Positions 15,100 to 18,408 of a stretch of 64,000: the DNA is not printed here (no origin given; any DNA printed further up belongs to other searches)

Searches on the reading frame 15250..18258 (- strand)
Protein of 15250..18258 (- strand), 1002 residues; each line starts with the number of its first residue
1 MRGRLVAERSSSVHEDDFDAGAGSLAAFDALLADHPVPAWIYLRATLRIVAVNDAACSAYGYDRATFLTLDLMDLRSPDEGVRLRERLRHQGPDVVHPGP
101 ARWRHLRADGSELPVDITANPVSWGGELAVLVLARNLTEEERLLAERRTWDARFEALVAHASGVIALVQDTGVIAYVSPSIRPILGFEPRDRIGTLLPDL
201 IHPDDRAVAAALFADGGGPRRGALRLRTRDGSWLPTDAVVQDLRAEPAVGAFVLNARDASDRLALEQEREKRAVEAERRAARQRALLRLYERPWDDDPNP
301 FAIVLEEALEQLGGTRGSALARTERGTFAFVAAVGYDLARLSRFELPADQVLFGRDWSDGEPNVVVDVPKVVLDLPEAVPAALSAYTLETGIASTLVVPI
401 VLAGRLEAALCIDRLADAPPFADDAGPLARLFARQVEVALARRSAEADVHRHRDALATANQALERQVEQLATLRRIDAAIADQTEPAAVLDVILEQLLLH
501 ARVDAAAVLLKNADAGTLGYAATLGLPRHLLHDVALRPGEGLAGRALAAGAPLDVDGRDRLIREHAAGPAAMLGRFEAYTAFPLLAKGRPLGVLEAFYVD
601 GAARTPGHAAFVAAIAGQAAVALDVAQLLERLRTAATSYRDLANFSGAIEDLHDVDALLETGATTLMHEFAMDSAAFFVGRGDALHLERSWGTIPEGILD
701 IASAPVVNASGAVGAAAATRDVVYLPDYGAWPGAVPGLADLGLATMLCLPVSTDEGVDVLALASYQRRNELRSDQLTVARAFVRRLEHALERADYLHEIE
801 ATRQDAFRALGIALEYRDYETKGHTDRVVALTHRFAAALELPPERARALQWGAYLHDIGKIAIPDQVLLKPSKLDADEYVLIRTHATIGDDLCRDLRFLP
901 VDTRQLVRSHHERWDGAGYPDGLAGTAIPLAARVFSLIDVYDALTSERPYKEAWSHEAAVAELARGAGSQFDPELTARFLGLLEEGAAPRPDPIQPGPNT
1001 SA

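Call 65: search_protein_families(library=pfam, proteins=[window:15250-18258:-], max_evalue=0.0001)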
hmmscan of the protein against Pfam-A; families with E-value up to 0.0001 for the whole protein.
window:15250-18258:- (1002 aa): 10 families
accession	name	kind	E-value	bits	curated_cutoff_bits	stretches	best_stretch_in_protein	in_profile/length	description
PF13487.12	HD_5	-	3.5e-32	111.9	27.2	1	815-975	8-170/170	HD domain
PF01590.32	GAF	-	1.7e-21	77.5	22.4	2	487-623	3-133/133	GAF domain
PF13185.12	GAF_2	-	3.8e-20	72.9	28.6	2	485-624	3-136/136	GAF domain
PF01966.28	HD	-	1.6e-17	64.3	22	1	823-943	3-115/116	HD domain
PF13426.13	PAS_9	-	5.9e-15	55.8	27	1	45-139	9-103/103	PAS domain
PF00989.32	PAS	-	3.8e-13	49.9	22.6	1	153-235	2-88/113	PAS fold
PF08447.18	PAS_3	-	4.3e-12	46.6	25.6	1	175-239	2-71/89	PAS fold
PF13188.13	PAS_8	-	7.3e-06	26.1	21.8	0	36-73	11-47/65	PAS domain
PF08448.16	PAS_4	-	7.6e-06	26.6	23.1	0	39-142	7-110/110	PAS fold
PF13492.12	GAF_3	-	7.1e-05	23.7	27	0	487-624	3-128/129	GAF domain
